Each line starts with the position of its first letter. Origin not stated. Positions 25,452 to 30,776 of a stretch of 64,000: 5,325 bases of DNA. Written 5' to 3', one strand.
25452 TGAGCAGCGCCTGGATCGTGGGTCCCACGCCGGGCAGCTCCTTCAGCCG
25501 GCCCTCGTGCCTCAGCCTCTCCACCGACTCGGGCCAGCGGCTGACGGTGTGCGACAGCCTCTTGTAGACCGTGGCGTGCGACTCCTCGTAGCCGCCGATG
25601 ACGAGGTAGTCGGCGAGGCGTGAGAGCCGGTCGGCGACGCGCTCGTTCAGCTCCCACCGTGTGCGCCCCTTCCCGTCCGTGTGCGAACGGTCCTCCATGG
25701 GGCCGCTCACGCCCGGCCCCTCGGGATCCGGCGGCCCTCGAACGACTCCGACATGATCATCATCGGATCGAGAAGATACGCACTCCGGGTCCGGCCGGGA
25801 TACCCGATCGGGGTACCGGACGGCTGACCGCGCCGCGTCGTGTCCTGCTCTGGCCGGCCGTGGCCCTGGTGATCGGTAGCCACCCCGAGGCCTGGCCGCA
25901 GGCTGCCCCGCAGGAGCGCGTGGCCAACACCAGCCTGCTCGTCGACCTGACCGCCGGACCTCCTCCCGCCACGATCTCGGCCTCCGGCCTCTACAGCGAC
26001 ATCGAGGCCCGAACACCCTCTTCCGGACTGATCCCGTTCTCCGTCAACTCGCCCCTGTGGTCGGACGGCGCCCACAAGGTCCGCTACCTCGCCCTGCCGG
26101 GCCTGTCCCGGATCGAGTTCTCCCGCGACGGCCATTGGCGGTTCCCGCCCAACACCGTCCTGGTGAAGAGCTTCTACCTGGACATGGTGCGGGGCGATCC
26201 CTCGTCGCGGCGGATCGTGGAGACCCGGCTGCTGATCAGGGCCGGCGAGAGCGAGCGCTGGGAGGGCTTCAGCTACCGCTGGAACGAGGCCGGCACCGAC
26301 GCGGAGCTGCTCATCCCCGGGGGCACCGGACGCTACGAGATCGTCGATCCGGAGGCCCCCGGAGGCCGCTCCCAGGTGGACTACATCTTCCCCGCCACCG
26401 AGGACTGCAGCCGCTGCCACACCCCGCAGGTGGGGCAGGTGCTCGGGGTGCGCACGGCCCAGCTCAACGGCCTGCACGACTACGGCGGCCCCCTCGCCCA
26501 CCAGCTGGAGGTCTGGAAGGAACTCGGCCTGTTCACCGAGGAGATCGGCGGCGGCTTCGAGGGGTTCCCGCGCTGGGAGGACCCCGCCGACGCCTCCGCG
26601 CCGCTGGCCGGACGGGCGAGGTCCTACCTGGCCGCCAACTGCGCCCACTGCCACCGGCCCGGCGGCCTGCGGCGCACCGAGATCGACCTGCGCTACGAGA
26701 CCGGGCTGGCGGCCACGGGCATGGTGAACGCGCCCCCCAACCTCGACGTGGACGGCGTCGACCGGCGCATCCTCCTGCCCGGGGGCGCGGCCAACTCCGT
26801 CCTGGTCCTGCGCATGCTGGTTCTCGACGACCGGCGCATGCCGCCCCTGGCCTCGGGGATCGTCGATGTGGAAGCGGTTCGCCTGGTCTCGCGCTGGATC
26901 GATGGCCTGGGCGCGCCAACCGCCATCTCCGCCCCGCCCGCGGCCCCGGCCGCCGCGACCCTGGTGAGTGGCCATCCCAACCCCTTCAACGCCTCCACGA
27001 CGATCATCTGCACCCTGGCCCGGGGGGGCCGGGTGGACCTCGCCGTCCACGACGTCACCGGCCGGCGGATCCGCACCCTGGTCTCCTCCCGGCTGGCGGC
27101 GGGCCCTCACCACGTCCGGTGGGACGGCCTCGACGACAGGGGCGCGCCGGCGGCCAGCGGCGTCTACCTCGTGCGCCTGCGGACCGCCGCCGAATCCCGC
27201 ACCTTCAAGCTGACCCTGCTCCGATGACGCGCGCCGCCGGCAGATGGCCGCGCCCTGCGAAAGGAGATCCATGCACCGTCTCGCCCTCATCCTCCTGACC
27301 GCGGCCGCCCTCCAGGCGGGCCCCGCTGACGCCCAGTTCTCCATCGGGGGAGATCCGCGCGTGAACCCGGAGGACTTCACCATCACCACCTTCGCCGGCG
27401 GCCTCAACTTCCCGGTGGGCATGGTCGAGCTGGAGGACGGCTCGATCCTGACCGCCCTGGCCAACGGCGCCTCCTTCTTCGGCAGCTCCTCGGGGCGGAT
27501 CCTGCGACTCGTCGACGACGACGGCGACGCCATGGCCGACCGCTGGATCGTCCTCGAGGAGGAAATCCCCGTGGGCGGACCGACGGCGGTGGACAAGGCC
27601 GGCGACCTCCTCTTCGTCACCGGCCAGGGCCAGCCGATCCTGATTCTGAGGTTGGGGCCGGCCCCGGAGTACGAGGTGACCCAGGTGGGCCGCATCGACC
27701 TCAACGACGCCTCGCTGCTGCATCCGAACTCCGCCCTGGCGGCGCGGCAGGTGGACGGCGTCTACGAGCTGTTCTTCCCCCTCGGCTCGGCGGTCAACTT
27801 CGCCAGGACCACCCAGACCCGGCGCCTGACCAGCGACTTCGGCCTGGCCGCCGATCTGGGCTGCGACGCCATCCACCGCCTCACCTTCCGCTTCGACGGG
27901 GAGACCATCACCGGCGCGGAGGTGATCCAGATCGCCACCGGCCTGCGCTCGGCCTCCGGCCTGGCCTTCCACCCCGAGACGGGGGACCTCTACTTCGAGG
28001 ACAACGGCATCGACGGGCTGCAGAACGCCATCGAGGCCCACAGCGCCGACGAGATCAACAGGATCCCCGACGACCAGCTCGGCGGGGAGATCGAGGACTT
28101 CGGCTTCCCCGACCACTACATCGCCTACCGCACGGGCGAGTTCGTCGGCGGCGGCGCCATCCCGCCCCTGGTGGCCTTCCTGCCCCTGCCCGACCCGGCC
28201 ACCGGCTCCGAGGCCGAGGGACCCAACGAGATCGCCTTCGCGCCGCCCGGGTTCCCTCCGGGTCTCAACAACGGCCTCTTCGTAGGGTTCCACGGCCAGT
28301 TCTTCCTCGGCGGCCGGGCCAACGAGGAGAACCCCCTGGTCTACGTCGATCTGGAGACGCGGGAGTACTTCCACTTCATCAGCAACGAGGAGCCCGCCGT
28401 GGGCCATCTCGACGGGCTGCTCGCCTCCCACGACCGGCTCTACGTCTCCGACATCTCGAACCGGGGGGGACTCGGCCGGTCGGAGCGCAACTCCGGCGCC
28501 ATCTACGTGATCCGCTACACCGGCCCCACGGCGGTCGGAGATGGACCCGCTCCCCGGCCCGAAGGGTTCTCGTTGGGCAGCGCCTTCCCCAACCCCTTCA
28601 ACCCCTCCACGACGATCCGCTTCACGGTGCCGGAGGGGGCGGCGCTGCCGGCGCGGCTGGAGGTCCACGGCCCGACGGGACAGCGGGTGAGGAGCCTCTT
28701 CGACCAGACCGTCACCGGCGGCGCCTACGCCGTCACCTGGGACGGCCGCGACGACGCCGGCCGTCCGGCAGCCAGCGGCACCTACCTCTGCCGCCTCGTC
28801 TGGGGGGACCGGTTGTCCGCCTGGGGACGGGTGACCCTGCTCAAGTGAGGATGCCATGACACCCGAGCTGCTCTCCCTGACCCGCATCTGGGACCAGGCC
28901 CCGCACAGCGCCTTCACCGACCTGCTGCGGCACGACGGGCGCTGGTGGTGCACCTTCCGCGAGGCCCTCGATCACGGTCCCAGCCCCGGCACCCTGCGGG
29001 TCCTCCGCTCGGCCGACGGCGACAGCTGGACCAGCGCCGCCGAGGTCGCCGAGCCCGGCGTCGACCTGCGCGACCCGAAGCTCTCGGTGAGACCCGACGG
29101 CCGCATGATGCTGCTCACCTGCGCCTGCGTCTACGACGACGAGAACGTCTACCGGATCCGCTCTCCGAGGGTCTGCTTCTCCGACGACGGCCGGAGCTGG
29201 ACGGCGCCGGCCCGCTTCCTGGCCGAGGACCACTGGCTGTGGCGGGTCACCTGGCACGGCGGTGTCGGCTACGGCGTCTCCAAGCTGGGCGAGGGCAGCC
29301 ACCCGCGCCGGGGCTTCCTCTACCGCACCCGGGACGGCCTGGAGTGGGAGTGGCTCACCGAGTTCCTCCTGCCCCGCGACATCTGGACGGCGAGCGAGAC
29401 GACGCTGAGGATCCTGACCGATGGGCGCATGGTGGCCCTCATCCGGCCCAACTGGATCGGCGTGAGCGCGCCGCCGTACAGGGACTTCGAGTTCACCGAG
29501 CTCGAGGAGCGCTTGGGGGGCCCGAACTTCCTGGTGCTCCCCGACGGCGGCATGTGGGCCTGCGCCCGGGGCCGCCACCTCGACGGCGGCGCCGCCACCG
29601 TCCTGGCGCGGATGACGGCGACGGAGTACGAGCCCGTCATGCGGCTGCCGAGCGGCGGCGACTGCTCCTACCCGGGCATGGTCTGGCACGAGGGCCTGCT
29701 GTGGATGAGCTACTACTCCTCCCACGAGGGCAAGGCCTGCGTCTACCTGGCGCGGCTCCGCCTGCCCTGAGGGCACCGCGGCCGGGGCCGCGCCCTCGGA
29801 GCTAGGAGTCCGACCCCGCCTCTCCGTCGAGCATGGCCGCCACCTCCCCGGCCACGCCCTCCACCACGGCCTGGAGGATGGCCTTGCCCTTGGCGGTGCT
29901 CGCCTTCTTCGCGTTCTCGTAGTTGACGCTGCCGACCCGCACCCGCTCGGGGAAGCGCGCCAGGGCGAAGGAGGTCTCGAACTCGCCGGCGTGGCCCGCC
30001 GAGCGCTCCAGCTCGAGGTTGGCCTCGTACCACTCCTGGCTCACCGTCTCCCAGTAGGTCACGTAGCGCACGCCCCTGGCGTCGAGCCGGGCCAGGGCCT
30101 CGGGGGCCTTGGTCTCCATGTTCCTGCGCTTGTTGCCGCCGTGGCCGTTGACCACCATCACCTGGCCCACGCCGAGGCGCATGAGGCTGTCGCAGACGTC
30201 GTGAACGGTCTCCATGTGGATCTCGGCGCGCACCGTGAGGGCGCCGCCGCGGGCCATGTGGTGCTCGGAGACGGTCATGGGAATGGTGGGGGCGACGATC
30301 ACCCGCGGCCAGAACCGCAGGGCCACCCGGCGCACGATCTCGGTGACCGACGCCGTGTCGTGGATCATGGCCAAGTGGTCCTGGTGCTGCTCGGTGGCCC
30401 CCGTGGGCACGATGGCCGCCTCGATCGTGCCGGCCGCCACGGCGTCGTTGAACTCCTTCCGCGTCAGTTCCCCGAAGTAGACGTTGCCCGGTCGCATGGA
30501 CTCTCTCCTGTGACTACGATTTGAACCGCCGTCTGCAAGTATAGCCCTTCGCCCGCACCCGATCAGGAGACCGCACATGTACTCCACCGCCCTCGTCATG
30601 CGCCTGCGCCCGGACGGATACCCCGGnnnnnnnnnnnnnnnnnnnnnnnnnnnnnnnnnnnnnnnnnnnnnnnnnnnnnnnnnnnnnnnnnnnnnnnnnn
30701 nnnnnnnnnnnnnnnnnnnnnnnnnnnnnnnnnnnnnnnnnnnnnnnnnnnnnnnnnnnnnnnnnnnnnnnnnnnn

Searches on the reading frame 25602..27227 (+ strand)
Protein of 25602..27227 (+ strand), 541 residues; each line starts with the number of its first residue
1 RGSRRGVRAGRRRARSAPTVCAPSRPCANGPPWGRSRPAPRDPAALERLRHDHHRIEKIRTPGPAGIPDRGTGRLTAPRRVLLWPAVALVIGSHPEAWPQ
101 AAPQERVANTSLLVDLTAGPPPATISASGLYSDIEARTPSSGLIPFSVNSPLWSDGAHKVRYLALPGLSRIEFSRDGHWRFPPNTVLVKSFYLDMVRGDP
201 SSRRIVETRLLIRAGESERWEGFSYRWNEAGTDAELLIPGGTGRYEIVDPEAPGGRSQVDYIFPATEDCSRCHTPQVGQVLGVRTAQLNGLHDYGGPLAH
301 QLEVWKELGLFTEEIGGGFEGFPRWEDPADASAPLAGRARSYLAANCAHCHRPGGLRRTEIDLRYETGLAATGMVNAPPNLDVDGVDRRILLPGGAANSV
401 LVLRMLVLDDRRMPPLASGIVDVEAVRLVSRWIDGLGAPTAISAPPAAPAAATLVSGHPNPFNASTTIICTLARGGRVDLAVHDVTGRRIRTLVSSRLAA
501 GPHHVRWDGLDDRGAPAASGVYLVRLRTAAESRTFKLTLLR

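Call 41: search_protein_families(library=pfam, proteins=[window:25602-27227:+], max_evalue=0.00001)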
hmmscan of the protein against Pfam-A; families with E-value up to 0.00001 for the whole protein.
window:25602-27227:+ (541 aa): 1 family
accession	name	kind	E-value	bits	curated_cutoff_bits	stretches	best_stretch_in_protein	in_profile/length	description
PF13860.13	FlgD_ig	-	1.4e-08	35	27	1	477-528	24-75/79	FlgD Ig-like domain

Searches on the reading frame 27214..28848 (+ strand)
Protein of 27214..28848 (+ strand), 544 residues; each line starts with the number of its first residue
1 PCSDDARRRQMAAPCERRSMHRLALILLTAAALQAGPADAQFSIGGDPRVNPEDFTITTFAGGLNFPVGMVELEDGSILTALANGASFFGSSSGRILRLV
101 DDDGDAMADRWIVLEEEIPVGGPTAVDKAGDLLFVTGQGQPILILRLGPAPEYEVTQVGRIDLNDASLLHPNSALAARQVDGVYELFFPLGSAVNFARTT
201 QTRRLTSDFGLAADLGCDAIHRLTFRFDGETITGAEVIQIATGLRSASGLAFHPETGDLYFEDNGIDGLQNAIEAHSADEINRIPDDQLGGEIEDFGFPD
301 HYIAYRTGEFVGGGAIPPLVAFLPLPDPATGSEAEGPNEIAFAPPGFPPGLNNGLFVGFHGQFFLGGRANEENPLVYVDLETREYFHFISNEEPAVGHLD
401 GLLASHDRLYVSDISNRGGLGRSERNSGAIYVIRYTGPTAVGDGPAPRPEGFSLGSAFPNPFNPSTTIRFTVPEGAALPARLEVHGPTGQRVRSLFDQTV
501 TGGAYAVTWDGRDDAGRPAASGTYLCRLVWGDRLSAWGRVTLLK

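Call 41: search_protein_families(library=pfam, proteins=[window:27214-28848:+], max_evalue=0.00001)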
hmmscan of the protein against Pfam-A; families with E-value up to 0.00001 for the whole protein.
window:27214-28848:+ (544 aa): 1 family
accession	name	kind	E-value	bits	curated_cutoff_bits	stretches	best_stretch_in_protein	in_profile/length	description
PF13860.13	FlgD_ig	-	5.8e-08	33.1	27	1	468-525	14-70/79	FlgD Ig-like domain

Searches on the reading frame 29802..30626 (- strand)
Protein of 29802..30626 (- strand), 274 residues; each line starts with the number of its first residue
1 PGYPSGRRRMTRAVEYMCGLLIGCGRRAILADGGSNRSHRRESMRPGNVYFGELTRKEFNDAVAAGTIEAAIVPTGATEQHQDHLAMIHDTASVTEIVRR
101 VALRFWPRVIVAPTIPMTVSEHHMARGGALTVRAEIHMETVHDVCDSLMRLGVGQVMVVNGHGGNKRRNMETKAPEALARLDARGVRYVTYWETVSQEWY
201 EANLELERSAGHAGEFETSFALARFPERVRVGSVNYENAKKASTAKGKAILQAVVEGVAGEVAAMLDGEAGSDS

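Call 41: search_protein_families(library=pfam, proteins=[window:29802-30626:-], max_evalue=0.00001)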
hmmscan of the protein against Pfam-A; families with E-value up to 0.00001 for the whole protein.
window:29802-30626:- (274 aa): 1 family
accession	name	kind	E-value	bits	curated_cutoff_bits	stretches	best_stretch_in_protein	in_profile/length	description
PF02633.19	Creatininase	-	1.1e-38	133.4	31.3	1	53-232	2-181/238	Creatinine amidohydrolase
